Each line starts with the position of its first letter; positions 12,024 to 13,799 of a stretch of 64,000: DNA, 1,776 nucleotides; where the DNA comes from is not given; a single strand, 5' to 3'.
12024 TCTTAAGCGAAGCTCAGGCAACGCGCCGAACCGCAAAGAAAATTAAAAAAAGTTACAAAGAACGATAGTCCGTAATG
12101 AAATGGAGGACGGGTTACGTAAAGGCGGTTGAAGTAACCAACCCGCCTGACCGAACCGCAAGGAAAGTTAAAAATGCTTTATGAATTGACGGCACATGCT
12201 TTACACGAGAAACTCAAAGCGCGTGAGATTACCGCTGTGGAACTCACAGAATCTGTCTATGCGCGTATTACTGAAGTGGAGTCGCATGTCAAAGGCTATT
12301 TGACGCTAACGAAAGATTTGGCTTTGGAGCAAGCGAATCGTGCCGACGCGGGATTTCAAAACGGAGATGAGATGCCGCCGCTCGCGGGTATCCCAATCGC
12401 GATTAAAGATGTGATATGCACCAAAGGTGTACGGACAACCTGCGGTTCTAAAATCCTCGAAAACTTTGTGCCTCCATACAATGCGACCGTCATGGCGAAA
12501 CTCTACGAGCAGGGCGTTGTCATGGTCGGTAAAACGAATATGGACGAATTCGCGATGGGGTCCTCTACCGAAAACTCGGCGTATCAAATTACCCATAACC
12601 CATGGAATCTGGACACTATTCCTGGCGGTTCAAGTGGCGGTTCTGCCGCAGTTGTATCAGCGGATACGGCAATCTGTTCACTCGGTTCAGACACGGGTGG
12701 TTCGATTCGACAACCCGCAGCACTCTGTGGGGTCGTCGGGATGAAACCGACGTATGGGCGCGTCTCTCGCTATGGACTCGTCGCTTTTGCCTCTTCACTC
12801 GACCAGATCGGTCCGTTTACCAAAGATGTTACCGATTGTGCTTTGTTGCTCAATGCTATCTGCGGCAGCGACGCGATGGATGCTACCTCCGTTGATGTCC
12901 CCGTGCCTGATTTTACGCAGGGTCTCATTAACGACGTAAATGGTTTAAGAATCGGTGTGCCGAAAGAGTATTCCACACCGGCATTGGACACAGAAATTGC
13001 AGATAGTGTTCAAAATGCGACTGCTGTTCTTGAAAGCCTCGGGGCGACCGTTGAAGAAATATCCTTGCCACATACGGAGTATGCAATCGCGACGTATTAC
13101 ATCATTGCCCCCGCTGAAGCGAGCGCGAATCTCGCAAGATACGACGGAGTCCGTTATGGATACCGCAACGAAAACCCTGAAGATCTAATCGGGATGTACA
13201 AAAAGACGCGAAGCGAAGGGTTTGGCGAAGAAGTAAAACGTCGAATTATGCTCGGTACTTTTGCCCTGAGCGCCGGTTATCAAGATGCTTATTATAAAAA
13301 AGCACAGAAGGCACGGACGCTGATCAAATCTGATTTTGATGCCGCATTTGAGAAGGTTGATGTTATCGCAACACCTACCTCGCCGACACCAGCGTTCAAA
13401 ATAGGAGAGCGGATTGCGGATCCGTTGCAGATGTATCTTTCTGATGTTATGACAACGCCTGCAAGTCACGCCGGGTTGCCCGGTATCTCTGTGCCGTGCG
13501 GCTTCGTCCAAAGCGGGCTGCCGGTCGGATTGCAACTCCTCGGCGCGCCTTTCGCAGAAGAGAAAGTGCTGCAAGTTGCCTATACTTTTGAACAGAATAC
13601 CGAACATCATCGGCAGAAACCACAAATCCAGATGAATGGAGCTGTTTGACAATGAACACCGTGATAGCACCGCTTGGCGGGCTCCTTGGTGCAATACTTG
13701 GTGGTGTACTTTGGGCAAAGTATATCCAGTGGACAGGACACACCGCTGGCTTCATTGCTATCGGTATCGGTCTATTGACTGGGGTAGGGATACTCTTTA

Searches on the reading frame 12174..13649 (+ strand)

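Call 89: search_protein_families(library=pfam, proteins=[window:12174-13649:+], max_evalue=0.00001)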
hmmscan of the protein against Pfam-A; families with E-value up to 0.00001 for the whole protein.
window:12174-13649:+ (491 aa): 1 family
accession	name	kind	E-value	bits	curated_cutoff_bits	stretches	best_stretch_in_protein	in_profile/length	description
PF01425.27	Amidase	-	5.8e-164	546.8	27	1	23-466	1-445/445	Amidase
